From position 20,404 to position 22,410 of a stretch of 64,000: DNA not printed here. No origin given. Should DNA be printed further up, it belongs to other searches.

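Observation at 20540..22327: Island B: a high-GC BcsA-like processive glycosyltransferase dropped behind a tailspike-like gene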

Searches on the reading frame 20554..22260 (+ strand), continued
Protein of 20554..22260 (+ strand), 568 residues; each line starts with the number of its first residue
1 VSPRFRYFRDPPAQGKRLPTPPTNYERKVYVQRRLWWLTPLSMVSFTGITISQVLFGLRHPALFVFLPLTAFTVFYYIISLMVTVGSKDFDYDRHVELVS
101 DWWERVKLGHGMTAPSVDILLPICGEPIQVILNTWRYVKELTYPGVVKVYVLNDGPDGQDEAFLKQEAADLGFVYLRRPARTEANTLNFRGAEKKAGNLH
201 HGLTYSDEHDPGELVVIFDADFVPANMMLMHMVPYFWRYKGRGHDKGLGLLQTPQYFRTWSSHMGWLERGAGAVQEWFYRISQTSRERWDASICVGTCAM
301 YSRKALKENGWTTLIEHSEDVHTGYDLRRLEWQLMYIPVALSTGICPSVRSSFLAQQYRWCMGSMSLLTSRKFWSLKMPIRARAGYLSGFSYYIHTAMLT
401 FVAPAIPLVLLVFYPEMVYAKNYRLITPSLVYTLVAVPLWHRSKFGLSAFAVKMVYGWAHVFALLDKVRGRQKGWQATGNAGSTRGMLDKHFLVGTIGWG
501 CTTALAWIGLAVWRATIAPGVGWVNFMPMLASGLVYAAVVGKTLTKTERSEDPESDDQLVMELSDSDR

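Call 48: find_encoding_contigs(protein=P0033, flank=8000, max_places=1)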
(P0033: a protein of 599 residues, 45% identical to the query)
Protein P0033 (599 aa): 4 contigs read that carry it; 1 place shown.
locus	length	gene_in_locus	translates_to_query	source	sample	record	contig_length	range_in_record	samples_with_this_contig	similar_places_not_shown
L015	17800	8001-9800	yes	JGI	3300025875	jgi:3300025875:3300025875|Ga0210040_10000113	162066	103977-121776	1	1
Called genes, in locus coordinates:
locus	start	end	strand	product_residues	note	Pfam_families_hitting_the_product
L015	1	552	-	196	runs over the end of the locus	PF01872:RibD_C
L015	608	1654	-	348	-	PF08240:ADH_N, PF01262:AlaDh_PNT_C (weak), PF00107:ADH_zinc_N, PF13602:ADH_zinc_N_2 (weak)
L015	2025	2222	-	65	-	PF18930:DUF5679 (weak)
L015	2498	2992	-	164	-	PF08327:AHSA1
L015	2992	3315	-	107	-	PF01022:HTH_5, PF12840:HTH_20 (faint)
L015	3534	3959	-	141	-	-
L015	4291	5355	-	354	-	PF05762:VWA_CoxE (weak), PF00092:VWA, PF13519:VWA_2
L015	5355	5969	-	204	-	-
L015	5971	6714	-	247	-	PF01145:Band_7, PF13421:Band_7_1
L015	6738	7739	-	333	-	PF01820:Dala_Dala_lig_N, PF02222:ATP-grasp (weak), PF07478:Dala_Dala_lig_C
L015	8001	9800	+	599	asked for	PF13506:Glyco_transf_21, PF00535:Glycos_transf_2, PF13641:Glyco_tranf_2_3, PF13632:Glyco_trans_2_3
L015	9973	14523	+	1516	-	PF19264:DUF5907 (faint), PF02156:Glyco_hydro_26 (weak)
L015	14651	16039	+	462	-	PF02737:3HCDH_N (weak), PF03446:NAD_binding_2 (faint), PF03721:UDPG_MGDP_dh_N, PF00984:UDPG_MGDP_dh, PF03720:UDPG_MGDP_dh_C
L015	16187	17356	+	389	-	PF05496:RuvB_N, PF13191:AAA_16 (faint), PF13401:AAA_22 (faint), PF00004:AAA, PF07728:AAA_5 (faint), PF16193:AAA_assoc_2, PF12002:MgsA_C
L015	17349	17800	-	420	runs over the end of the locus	PF13439:Glyco_transf_4, PF13579:Glyco_trans_4_4 (weak), PF00534:Glycos_transf_1, PF13692:Glyco_trans_1_4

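Call 50: search_protein_families(library=pfam, proteins=[L015:9973-14523:+, L008:11717-13216:-, L005:9197-9730:-, L013:6470-7759:-, L004:861-1847:+], max_evalue=0.01)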
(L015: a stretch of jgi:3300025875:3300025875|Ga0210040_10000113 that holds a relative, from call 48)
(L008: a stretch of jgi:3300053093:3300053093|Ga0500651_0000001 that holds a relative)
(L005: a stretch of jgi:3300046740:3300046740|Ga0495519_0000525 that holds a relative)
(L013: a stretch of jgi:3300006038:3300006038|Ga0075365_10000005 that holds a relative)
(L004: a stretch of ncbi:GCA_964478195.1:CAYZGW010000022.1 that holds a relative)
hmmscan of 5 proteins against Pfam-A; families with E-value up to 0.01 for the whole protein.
L015:9973-14523:+ (1516 aa): 3 families
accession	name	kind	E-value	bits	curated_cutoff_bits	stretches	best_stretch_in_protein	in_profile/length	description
PF02156.21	Glyco_hydro_26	-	5.1e-09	36.4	20.2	1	898-990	153-240/311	Glycosyl hydrolase family 26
PF19264.4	DUF5907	-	5.2e-06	27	27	2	116-155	2-38/80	Repeat of unknown function (DUF5907)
PF02018.23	CBM_4_9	-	0.00016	22.5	25.9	1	1169-1232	60-126/136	Carbohydrate binding domain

L008:11717-13216:- (499 aa): 0 families

L005:9197-9730:- (177 aa): 1 family
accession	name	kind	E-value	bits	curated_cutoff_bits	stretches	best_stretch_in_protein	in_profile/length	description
PF12079.13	DUF3558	-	0.00038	20.9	34.1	1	11-90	2-92/173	Protein of unknown function (DUF3558)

L013:6470-7759:- (429 aa): 2 families
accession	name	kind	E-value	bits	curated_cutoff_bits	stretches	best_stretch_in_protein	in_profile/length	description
PF19264.4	DUF5907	-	0.00023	21.7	27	1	105-129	2-26/80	Repeat of unknown function (DUF5907)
PF18338.7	BppL_N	-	0.0021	18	25.8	1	131-149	4-22/25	Lower baseplate protein N-terminal domain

L004:861-1847:+ (328 aa): 0 families

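Call 57: search_solved_structures(query=A3, max_evalue=0.001)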
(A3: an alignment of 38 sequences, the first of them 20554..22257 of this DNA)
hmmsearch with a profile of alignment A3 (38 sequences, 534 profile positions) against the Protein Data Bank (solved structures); distinct sequences matched with E-value up to 0.001: 14.
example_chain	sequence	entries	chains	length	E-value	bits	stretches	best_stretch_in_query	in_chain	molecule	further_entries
5ej1_A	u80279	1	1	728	3.4e-46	160.9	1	75-388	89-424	Putative cellulose synthase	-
4hg6_A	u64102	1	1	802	4.4e-46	160.6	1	76-388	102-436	Cellulose Synthase Subunit A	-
4p00_A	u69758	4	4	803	4.5e-46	160.6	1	75-388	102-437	Cellulose Synthase A subunit | Cellulose Synthase subunit A | Putative cellulose synthase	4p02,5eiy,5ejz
7lby_A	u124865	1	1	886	7.4e-46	159.8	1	114-414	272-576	Cellulose synthase catalytic subunit [UDP-forming]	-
9b8v_E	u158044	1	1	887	7.4e-46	159.8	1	114-414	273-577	Cellulose synthase catalytic subunit [UDP-forming]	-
9fmv_A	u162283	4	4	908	7.9e-46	159.7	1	114-414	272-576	Cellulose synthase catalytic subunit [UDP-forming]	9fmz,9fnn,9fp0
8vht_A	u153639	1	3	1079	4.6e-10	41.7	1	296-408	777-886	Cellulose synthase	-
8dqk_A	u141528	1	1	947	2.8e-08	35.8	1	294-391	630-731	Cellulose synthase-like CslF6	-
7ck3_A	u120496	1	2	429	1.2e-07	33.8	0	171-284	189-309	Cellulose synthase A catalytic subunit 3 [UDP-forming],Cellulose synthase A catalytic subu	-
7d5k_A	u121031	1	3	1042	1.6e-07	33.3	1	296-390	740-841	Cellulose synthase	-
8vhz_A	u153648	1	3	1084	4.6e-07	31.8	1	296-419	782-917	Cellulose synthase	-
8vi0_A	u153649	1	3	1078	5.3e-07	31.6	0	295-405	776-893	Cellulose synthase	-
6wlb_A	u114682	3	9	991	1.2e-06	30.5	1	296-419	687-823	Cellulose synthase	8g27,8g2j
7ck1_A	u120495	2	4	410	5.5e-05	25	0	171-284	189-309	Cellulose synthase A catalytic subunit 3 [UDP-forming],Cellulose synthase A catalytic subu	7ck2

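Call 64: predict_structure(alignment_id=A3)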
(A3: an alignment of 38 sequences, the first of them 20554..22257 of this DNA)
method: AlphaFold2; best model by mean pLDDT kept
length: 568 residues; sequences in the alignment: 38
mean_pLDDT: 85.4   pTM: 0.85
mean pLDDT of the five models: 85.4, 84.5, 83.4, 83.0, 82.7
residues with pLDDT >= 90: 310; 70-90: 172; 50-70: 56; < 50: 30
segments of 3 or more residues with pLDDT < 50: 1-14, 553-568
pLDDT, mean of each block of 10 residues (from residue 1): 38 61 88 81 96 94 95 95 89 95 93 94 87 95 97 87 96 93 63 79 93 93 94 93 77 84 81 86 87 73 92 67 75 91 89 89 82 87 90 93 95 94 92 90 83 95 91 68 73 96 98 93 93 97 85 42 38
secondary structure, 60 per line:
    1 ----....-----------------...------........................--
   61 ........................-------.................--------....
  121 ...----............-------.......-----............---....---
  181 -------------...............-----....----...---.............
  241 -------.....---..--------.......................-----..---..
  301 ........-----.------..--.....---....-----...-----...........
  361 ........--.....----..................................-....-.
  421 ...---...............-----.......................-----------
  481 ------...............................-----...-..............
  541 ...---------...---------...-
elements in order: H5-8 H35-58 H61-84 H92-108 E117-123 H128-139 E147-153 H159-170 E174-177 H194-208 E214-217 E222-224 H228-240 E248-252 H266-288 E299-302 H303-308 H325-329 E333-336 E342-344 H350-368 H371-375 H380-413 H415-418 H420-423 H427-441 H447-469 H487-517 H527-543

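Call 67: find_related_loci(query=A3, collection=viral_contigs, flank=8000)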
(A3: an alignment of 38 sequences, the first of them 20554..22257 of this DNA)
Query A3 (568 aa) in viral_contigs; peptide patterns used: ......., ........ (x = any residue, [..] = any of these).
31 stretches matched a pattern; 18 encode a relative of the query (tblastn E <= 1e-3); 18 distinct loci.
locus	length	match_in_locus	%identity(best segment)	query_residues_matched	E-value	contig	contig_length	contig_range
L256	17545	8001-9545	47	6-551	1e-150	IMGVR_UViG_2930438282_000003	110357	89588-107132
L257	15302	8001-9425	47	18-516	3e-139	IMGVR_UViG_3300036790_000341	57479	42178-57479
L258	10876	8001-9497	40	9-544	6e-107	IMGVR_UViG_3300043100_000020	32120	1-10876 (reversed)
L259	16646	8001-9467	37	18-542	4e-91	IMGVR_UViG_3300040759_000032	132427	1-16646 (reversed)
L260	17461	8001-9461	37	18-542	4e-89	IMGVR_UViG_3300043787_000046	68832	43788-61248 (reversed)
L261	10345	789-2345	32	20-568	3e-87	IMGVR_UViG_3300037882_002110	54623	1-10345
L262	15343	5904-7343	32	16-512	2e-86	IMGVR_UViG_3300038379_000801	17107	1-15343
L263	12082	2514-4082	34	9-560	7e-84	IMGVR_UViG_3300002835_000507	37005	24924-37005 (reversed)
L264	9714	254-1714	32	18-534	3e-83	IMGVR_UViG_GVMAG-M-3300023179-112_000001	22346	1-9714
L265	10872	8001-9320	35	37-515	5e-79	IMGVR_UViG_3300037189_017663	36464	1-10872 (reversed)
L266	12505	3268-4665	34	9-490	7e-79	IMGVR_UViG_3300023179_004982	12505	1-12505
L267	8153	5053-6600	32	9-538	8e-79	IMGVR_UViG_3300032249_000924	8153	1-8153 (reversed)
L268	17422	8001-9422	32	18-519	9e-78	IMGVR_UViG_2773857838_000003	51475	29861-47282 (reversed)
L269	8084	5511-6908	35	9-490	2e-77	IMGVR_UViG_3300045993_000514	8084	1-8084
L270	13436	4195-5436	35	37-485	1e-73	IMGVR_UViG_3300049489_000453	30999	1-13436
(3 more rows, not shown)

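Call 69: fold_search(model_id=the predicted structure, library=pdb)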
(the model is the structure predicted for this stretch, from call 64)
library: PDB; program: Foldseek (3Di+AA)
matches with E <= 10: 882; with E <= 0.001: 131
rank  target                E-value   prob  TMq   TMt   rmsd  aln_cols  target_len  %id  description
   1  4p00_A                3.3e-18  1.00  0.57  0.46  15.1       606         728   20  Bacterial Cellulose Synthase in complex with cyclic-di-GMP and UDP (released 2014-04-09)
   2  9b8v_E                8.9e-18  1.00  0.62  0.44   6.1       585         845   18  AlphaFold2 informed cryo-EM model of the E. coli cellulose synthase BcsAG3B6 complex (released 2025-02-19)
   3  5ej1_A                2.1e-17  1.00  0.58  0.47  14.8       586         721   20  Pre-translocation state of bacterial cellulose synthase (released 2016-03-30)
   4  9fnn_A                1.4e-16  1.00  0.54  0.40  14.9       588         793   18  Cryo-EM structure of the c-di-GMP-saturated 'crown'less Bcs macrocomplex for cellulose secretion in E. coli (released 2024-10-16)
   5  4hg6_A                5.3e-16  1.00  0.59  0.46  14.7       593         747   22  Structure of a cellulose synthase - cellulose translocation intermediate (released 2012-12-19)
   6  9fmz_A                4.7e-15  1.00  0.59  0.42   5.9       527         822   20  Cryo-EM structure of the c-di-GMP-bound synthase:pEtN transferase complex (BcsA-Bct-G3) from the E. coli cellulose sec (released 2024-10-16)
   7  9fmv_A                1.2e-14  1.00  0.56  0.42   8.7       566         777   19  Cryo-EM structure of the c-di-GMP-free synthase:pEtN transferase complex (BcsA-Bct-G3) from the E. coli cellulose secr (released 2024-10-16)
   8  9fp0_A                1.6e-14  1.00  0.55  0.41   8.7       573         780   18  Cryo-EM structure of the 'crown'less Bcs macrocomplex for E. coli cellulose secretion in non-saturating c-di-GMP (loca (released 2024-10-16)
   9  9yq5_A                1.8e-11  1.00  0.48  0.54   9.1       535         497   12  Chlorella virus hyaluronan synthase bound to an inserted UDP-GlcA (released 2025-12-10)
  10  9yq2_A                2.9e-11  1.00  0.41  0.47  17.0       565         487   12  Chlorella virus hyaluronan synthase bound to DDM (released 2025-12-10)
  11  7sp7_A                4.2e-11  1.00  0.43  0.49  17.6       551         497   12  Chlorella virus hyaluronan synthase inhibited by UDP (released 2022-04-06)
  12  8snc_A                4.9e-11  1.00  0.49  0.55   9.7       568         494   13  Chlorella virus Hyaluronan Synthase bound to GlcA extended GlcNAc primer (released 2024-05-01)
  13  9yq4_A                7.5e-11  1.00  0.49  0.55   9.2       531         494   12  Chlorella virus hyaluronan synthase bound to a proofreading UDP-GlcA (released 2025-12-10)
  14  8sne_A                9.0e-11  1.00  0.53  0.60   6.6       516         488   13  Chlorella virus Hyaluronan Synthase bound to GlcA extended GlcNAc primer and UDP (released 2024-05-01)
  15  8vi0_B                9.9e-11  1.00  0.63  0.51   7.9       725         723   13  Cryo EM structure of a soybean CesA6 homotrimer (released 2025-01-15)
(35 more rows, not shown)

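Call 70: search_protein_families(library=ncbifam, proteins=[window:20554-22260:+, L011:9533-10519:+, L011:10678-12165:+], max_evalue=0.001)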
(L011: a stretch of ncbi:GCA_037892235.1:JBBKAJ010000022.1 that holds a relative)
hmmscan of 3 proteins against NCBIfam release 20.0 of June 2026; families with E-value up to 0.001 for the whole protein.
window:20554-22260:+ (568 aa): 4 families
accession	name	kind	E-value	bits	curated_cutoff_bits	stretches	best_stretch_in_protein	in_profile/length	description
TIGR03030.1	CelA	equivalog_domain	3.2e-37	127.9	699.1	1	113-437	129-450/714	UDP-forming cellulose synthase catalytic subunit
NF008558.0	PRK11498.1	equivalog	2.1e-29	102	992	1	113-440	271-570/872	UDP-forming cellulose synthase catalytic subunit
TIGR03937.1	PgaC_IcaA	equivalog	3.1e-08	33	422.3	1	73-403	5-306/407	poly-beta-1,6-N-acetyl-D-glucosamine synthase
TIGR04242.1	nodulat_NodC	equivalog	7.3e-08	31.8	550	1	112-362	45-282/395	chitooligosaccharide synthase NodC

L011:9533-10519:+ (328 aa): 0 families

L011:10678-12165:+ (495 aa): 0 families

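Call 79: search_protein_families(library=phrogs, proteins=[window:20554-22260:+, L008:11717-13216:-, L013:6470-7759:-], max_evalue=0.001)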
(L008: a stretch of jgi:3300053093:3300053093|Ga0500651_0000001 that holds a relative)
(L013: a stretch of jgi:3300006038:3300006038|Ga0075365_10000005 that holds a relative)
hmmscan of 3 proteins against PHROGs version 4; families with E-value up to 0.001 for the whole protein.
window:20554-22260:+ (568 aa): 2 families
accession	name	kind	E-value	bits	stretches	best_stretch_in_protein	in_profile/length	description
phrog_30838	-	unknown function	1.3e-23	84.4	1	114-413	133-414/449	-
phrog_22641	-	unknown function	1.4e-23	84.2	1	117-442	1-305/566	-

L008:11717-13216:- (499 aa): 0 families

L013:6470-7759:- (429 aa): 4 families
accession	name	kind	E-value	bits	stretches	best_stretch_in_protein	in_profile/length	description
phrog_17312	-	tail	6.3e-09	35.6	1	381-429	745-792/792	tail protein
phrog_37350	-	unknown function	1.3e-06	28.1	1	372-425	790-840/846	-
phrog_21017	-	unknown function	3.5e-05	25.1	1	393-427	106-140/143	-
phrog_27373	-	tail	0.00062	19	1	40-70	439-469/943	tail protein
